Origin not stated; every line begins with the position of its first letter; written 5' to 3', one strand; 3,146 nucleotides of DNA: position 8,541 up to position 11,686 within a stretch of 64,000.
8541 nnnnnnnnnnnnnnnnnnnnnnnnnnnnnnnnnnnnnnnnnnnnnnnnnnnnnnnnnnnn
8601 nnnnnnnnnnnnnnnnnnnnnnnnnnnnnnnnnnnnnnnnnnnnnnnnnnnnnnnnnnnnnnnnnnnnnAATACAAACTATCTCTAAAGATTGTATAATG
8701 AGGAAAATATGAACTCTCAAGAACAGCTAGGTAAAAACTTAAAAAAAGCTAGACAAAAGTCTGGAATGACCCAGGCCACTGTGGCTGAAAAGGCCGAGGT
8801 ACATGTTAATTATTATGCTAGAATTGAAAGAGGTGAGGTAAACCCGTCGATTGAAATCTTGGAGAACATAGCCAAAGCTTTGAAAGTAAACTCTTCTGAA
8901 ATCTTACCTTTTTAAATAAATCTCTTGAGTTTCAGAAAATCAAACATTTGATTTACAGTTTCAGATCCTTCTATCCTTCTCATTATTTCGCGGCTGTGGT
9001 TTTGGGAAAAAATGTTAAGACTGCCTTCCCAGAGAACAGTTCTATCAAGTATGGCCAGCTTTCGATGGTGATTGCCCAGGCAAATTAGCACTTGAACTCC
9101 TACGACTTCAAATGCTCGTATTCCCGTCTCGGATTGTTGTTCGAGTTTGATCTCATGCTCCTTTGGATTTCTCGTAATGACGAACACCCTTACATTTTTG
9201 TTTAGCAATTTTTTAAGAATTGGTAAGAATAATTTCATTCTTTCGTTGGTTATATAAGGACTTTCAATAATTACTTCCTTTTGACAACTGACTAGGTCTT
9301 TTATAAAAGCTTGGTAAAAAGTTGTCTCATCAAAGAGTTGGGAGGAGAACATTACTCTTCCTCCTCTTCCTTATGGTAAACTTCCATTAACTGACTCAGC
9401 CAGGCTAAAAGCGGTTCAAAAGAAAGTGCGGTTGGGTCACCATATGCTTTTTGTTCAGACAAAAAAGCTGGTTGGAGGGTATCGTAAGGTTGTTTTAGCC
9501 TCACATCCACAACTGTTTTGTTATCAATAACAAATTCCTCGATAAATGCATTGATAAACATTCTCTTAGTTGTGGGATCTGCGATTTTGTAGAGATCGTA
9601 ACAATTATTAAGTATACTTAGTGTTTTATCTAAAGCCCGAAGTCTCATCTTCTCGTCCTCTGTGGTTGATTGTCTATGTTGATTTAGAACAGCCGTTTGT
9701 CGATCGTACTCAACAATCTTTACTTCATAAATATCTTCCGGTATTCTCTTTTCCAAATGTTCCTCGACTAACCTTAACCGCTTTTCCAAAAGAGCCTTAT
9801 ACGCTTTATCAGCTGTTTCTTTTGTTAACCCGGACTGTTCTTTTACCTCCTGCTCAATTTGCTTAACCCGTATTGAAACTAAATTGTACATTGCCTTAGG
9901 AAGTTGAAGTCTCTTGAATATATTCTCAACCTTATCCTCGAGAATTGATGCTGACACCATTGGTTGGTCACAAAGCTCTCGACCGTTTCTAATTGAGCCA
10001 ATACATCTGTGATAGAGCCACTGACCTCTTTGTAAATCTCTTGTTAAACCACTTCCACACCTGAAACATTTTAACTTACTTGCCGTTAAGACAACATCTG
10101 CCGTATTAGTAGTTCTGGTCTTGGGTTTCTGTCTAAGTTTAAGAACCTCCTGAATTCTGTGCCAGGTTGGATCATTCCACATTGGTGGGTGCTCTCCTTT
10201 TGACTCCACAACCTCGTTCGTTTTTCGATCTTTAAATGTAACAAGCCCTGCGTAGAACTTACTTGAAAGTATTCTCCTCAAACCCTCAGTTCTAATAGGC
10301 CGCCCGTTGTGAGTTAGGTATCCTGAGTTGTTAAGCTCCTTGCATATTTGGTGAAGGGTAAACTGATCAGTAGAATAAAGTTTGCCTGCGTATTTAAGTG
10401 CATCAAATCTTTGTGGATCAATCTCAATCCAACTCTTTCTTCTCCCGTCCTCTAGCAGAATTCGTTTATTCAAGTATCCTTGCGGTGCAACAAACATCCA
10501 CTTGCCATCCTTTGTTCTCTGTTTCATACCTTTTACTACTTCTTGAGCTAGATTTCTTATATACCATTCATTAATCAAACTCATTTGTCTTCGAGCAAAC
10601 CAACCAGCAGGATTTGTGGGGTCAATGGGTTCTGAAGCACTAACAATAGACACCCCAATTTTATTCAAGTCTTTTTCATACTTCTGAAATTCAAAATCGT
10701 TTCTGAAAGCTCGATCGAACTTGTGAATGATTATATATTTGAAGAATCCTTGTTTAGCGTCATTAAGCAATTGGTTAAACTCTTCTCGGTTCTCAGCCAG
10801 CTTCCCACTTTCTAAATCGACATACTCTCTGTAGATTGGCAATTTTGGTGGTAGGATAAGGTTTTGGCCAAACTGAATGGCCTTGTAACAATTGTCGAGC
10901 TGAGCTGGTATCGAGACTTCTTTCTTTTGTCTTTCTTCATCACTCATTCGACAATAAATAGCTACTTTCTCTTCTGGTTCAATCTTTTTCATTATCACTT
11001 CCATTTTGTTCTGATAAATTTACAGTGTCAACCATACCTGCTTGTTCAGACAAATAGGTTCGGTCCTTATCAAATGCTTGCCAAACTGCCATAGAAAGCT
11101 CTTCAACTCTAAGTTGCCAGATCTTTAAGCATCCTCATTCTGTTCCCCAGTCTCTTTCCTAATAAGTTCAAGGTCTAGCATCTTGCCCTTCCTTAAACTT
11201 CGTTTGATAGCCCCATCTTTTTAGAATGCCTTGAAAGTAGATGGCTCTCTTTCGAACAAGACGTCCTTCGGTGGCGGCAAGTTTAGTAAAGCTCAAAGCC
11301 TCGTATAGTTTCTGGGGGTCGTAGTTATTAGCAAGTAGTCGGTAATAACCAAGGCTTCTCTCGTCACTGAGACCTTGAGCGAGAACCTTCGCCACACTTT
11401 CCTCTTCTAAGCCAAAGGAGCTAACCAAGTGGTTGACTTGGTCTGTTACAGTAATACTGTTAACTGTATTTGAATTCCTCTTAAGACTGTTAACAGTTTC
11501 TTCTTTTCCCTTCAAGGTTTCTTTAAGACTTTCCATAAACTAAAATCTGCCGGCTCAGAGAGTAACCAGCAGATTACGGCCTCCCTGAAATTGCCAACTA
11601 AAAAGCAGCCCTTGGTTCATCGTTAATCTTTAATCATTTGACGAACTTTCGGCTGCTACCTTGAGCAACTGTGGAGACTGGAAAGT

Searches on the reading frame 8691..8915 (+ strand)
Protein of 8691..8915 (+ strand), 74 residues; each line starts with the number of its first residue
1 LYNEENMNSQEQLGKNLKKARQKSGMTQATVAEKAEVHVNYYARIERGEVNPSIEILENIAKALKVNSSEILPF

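Call 3: search_protein_families(library=pfam, proteins=[window:8691-8915:+], max_evalue=1)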
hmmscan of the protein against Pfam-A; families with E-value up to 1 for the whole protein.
window:8691-8915:+ (74 aa): 9 families
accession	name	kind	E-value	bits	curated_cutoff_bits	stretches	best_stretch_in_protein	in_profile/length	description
PF01381.28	HTH_3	-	1.6e-17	63.7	23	1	17-70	1-54/55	Helix-turn-helix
PF13560.12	HTH_31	-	9e-13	48.8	27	1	12-67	1-57/64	Helix-turn-helix domain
PF12844.13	HTH_19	-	1e-08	35.4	30.2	1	14-72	1-59/64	Helix-turn-helix domain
PF13443.12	HTH_26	-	5.2e-07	30.3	22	1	16-72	1-58/63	Cro/C1-type HTH DNA-binding domain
PF13413.12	HTH_25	-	6.9e-05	23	24.6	1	17-67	2-58/62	Helix-turn-helix domain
PF15731.11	MqsA_antitoxin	-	0.0029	18.2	30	1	5-58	62-115/131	Antitoxin component of bacterial toxin-antitoxin system, MqsA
PF01316.27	Arg_repressor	-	0.049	13.8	27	1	3-32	15-42/70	Arginine repressor, DNA binding domain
PF13744.12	HTH_37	-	0.055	13.7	27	1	3-51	9-57/80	Helix-turn-helix domain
PF07347.17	CI-B14_5a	-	0.095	13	25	1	38-66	46-74/95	NADH:ubiquinone oxidoreductase subunit B14.5a (Complex I-B14.5a)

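Call 64: search_protein_families(library=padloc, proteins=[window:8691-8915:+], max_evalue=0.001)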
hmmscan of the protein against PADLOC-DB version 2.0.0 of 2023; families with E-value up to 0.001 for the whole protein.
window:8691-8915:+ (74 aa): 21 families
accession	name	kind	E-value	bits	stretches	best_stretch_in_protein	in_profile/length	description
PDLC02926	HTH_VI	-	1.3e-14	52.2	1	13-72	2-61/92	-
PDLC03665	Control_protein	-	2.9e-14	51.1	1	12-74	8-71/77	control protein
PDLC04142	capH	-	1.2e-11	43.5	1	8-72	2-66/103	capH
PDLC03954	RmrA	-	2.6e-08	31.2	1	11-68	9-66/380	-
PDLC03666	Control_protein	-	4e-08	31.6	1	7-72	1-66/77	control protein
PDLC03949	RmrA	-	1.5e-07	28.7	1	15-67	5-57/363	-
PDLC03668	Control_protein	-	3.2e-07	28.8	1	17-67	13-63/79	control protein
PDLC03943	RmrA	-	1.1e-06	26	1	14-68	4-58/370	-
PDLC03947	RmrA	-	1.3e-06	25.5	1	4-66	3-65/383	-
PDLC03536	REase_II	-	4e-06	24.6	1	4-70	3-68/237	Type II restriction enzyme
PDLC03944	RmrA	-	5e-06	23.8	1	11-65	5-59/384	-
PDLC04775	PDC-M69A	-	9.9e-06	24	1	9-72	4-67/113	-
PDLC03946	RmrA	-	1.1e-05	22.4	1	15-66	5-56/357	-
PDLC03671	Control_protein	-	1.4e-05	23.2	1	7-69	9-71/84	control protein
PDLC03951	RmrA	-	1.4e-05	22.2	1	14-69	10-65/400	-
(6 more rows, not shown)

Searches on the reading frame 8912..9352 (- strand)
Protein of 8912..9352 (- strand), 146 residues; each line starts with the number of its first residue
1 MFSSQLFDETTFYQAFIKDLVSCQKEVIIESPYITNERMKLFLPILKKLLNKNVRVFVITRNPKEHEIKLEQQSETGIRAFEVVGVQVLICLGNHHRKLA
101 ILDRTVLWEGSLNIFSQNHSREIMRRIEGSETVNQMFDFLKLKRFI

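Call 3: search_protein_families(library=pfam, proteins=[window:8912-9352:-], max_evalue=1)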
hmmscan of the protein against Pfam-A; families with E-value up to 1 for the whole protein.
window:8912-9352:- (146 aa): 2 families
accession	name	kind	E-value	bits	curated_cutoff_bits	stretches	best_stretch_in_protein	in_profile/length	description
PF13091.12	PLDc_2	-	5.2e-11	42.9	27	1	17-136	2-124/132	PLD-like domain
PF06087.18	Tyr-DNA_phospho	-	0.14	11.4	22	1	44-104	49-110/445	Tyrosyl-DNA phosphodiesterase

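Call 64: search_protein_families(library=padloc, proteins=[window:8912-9352:-], max_evalue=0.001)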
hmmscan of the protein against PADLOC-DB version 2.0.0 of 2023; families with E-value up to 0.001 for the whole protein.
window:8912-9352:- (146 aa): 3 families
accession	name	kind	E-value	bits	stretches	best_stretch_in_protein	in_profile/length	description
PDLC03924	MkoC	-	1.3e-11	41.4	1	16-125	996-1109/1136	-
PDLC02614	DrmC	-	3.3e-05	21.7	1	15-116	24-122/153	DrmC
PDLC03922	MkoB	-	0.00015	19.2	1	15-75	315-373/610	-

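Call 69: search_protein_families(library=ncbifam, proteins=[window:8912-9352:-], max_evalue=0.01)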
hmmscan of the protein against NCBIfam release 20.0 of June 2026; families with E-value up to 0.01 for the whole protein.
window:8912-9352:- (146 aa): 0 families

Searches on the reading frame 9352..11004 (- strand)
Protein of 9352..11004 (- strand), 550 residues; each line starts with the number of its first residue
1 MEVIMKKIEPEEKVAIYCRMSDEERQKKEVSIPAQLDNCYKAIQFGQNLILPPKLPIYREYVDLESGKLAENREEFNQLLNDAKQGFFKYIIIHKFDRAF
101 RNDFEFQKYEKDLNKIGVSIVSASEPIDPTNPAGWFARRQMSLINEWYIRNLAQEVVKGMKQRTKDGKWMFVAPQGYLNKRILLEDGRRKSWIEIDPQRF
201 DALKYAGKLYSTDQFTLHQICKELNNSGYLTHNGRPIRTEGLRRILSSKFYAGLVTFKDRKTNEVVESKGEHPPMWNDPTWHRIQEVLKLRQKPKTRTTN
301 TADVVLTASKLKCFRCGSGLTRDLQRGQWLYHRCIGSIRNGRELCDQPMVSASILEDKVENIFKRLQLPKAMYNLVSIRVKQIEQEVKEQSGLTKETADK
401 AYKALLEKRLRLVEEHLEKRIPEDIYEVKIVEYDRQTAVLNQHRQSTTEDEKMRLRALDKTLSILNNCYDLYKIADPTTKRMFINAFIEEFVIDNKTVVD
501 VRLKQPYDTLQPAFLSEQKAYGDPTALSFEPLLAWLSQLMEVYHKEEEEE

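Call 3: search_protein_families(library=pfam, proteins=[window:9352-11004:-], max_evalue=1)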
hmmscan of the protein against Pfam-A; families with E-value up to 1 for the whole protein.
window:9352-11004:- (550 aa): 3 families
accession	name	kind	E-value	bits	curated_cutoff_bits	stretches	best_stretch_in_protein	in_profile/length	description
PF00239.26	Resolvase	-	4e-21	76.1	23.3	1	14-169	1-145/145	Resolvase, N terminal domain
PF07508.19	Recombinase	-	2.9e-11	43.9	21.1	1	208-290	12-101/102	Recombinase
PF13408.12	Zn_ribbon_recom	-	6.5e-06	26.9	25.3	1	309-360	4-54/58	Recombinase zinc beta ribbon domain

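Call 69: search_protein_families(library=ncbifam, proteins=[window:9352-11004:-], max_evalue=0.01)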
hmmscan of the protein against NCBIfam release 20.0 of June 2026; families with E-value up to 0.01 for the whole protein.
window:9352-11004:- (550 aa): 4 families
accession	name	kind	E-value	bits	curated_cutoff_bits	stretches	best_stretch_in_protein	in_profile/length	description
NF041201.1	recomb_XisF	equivalog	4.8e-32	111.5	375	1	17-495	4-464/465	fdxN element excision recombinase XisF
NF047343.1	SCCmet_CcrB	equivalog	1.5e-25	89.9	900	1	11-445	6-443/542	cassette chromosome recombinase CcrB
NF047347.1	SCCmet_CcrC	equivalog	3.5e-20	72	900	1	12-504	3-516/558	cassette chromosome recombinase CcrC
NF033518.0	transpos_IS607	equivalog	3.3e-05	23.5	110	1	8-121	50-152/187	IS607 family transposase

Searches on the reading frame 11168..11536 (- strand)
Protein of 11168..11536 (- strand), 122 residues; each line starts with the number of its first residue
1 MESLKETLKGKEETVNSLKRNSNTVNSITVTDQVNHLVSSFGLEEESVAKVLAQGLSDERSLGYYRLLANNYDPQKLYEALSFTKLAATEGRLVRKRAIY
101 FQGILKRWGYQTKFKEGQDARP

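Call 10: search_protein_families(library=ncbifam, proteins=[window:11168-11536:-], max_evalue=0.1)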
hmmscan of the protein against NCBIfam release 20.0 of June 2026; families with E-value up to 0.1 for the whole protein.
window:11168-11536:- (122 aa): 0 families

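Call 16: search_protein_families(library=pfam, proteins=[window:11168-11536:-], max_evalue=0.01)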
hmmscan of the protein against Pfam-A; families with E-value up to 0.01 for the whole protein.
window:11168-11536:- (122 aa): 1 family
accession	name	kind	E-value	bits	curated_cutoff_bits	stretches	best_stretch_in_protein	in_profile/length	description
PF06878.16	Pkip-1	-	0.0099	16.4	25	0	4-87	41-123/163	Pkip-1 protein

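Call 64: search_protein_families(library=padloc, proteins=[window:11168-11536:-], max_evalue=0.001)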
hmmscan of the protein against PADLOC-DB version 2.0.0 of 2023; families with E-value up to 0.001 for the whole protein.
window:11168-11536:- (122 aa): 0 families
